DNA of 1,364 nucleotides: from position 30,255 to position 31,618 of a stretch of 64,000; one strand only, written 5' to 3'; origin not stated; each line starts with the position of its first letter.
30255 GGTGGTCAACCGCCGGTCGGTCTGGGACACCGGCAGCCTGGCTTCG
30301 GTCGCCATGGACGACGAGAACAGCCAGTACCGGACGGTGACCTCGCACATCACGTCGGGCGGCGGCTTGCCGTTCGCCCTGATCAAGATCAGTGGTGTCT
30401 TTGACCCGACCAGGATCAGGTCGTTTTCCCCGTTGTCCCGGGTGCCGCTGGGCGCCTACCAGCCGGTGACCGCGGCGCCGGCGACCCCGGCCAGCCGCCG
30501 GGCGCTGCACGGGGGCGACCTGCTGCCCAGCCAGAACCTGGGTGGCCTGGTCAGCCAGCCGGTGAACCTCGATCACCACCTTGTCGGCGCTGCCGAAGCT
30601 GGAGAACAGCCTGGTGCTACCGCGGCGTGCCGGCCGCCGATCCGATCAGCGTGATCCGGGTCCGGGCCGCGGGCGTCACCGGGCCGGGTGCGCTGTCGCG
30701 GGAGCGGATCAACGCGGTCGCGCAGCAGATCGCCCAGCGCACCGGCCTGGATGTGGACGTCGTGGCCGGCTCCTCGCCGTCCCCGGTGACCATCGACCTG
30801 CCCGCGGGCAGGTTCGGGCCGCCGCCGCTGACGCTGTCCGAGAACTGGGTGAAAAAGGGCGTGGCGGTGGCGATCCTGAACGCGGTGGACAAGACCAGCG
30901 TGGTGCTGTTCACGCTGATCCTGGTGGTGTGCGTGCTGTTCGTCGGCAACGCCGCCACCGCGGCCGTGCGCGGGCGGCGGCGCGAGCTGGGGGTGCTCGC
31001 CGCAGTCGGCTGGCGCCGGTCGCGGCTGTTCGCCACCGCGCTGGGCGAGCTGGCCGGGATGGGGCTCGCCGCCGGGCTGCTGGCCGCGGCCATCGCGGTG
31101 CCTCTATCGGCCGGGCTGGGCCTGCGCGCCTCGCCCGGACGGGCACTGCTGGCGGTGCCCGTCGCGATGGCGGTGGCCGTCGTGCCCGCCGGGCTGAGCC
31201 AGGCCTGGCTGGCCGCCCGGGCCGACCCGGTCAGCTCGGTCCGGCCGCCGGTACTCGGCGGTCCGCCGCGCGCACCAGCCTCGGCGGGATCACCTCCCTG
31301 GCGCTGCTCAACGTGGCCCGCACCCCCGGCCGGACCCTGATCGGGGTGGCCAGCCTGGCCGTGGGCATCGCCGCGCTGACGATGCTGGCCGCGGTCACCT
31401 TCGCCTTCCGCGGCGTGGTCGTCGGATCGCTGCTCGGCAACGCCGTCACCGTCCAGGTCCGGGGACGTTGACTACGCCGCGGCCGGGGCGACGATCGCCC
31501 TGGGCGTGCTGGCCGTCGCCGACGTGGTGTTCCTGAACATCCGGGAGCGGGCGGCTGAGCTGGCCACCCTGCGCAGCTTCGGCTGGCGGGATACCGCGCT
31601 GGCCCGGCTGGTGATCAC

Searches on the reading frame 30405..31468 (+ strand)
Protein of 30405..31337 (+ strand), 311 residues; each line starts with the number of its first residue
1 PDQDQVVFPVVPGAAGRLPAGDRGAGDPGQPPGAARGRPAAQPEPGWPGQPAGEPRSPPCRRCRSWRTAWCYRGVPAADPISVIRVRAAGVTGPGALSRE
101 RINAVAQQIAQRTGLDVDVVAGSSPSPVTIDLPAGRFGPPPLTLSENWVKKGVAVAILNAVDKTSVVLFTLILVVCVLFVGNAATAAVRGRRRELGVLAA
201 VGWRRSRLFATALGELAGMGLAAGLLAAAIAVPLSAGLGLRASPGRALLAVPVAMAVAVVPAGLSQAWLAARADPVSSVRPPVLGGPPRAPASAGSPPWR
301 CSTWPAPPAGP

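Call 57: search_protein_families(library=pfam, proteins=[window:30405-31337:+, window:30566-31468:+], max_evalue=0.001)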
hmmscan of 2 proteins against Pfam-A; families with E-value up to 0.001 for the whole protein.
window:30405-31337:+ (311 aa): 1 family
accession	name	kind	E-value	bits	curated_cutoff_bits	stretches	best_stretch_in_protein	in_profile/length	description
PF02687.27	FtsX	-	2e-07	31.5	25.5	1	167-243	2-89/120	FtsX-like permease C-terminal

window:30566-31468:+ (301 aa): 0 families
